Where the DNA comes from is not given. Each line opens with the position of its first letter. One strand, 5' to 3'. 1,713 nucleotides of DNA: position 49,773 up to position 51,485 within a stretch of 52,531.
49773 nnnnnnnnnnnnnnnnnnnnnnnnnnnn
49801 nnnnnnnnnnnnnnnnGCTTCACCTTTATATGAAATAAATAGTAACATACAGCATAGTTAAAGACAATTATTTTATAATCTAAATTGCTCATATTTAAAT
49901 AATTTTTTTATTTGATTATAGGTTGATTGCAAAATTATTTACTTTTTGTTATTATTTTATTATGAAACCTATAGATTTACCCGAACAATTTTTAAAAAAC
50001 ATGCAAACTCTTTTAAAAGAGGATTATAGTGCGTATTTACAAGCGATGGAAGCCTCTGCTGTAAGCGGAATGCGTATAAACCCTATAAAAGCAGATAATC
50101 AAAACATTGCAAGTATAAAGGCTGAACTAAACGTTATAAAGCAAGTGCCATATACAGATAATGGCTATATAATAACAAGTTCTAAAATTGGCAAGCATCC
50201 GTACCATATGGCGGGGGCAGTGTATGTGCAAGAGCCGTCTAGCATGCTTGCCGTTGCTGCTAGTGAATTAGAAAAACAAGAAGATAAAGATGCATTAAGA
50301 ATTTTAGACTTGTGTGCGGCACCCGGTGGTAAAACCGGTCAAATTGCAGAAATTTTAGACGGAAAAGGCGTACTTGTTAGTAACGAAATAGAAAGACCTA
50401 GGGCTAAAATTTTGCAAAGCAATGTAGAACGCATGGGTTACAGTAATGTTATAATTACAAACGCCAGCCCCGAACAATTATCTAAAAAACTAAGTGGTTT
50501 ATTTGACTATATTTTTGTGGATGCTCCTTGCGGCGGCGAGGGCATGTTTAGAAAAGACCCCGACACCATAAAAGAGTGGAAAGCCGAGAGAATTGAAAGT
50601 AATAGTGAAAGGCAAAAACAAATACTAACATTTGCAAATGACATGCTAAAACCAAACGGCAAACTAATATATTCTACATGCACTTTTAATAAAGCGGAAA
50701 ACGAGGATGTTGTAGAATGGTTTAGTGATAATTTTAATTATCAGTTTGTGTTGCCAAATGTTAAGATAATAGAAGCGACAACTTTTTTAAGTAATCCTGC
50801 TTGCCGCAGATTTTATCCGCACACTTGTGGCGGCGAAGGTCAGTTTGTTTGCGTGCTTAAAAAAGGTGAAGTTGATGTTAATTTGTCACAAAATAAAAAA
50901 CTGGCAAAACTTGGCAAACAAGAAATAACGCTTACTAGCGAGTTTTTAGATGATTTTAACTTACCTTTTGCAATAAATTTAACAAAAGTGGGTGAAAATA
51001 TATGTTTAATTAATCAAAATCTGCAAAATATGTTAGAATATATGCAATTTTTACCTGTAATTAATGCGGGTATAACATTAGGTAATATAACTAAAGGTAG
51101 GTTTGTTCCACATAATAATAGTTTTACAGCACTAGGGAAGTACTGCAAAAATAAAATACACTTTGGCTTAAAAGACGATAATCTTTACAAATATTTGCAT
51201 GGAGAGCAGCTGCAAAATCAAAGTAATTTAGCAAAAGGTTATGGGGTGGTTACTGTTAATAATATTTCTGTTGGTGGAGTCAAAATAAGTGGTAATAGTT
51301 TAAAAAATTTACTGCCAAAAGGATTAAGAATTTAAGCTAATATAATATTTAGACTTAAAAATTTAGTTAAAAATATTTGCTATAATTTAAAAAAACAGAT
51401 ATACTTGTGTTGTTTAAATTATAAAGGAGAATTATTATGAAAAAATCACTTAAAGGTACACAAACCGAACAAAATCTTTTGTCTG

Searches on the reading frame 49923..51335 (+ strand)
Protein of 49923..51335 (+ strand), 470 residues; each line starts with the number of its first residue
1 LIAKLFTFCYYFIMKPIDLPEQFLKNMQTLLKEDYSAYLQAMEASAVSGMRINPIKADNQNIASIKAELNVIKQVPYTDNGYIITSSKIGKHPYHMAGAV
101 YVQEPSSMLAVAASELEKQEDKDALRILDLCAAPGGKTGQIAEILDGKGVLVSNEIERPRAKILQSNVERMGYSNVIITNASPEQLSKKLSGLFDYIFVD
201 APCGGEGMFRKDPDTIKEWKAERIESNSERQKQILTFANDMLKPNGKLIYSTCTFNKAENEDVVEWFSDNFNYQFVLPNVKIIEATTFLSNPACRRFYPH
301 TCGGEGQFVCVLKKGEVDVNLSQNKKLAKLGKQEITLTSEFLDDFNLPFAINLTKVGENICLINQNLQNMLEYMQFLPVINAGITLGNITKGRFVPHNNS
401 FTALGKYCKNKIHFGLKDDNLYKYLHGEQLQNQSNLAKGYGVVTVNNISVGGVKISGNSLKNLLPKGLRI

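Call 66: search_protein_families(library=pfam, proteins=[window:49923-51335:+], max_evalue=0.00001)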
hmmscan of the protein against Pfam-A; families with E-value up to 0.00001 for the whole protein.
window:49923-51335:+ (470 aa): 3 families
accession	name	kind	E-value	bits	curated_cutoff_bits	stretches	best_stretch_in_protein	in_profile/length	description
PF01189.24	Methyltr_RsmB-F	-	8.4e-43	146.8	27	1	122-312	10-198/199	16S rRNA methyltransferase RsmB/F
PF17125.10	Methyltr_RsmF_N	-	1.4e-23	83.6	34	1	19-105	1-86/86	N-terminal domain of 16S rRNA methyltransferase RsmF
PF13636.12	Methyltranf_PUA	-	5.8e-14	52.3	27.6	1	423-470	3-49/49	RNA-binding PUA-like domain of methyltransferase RsmF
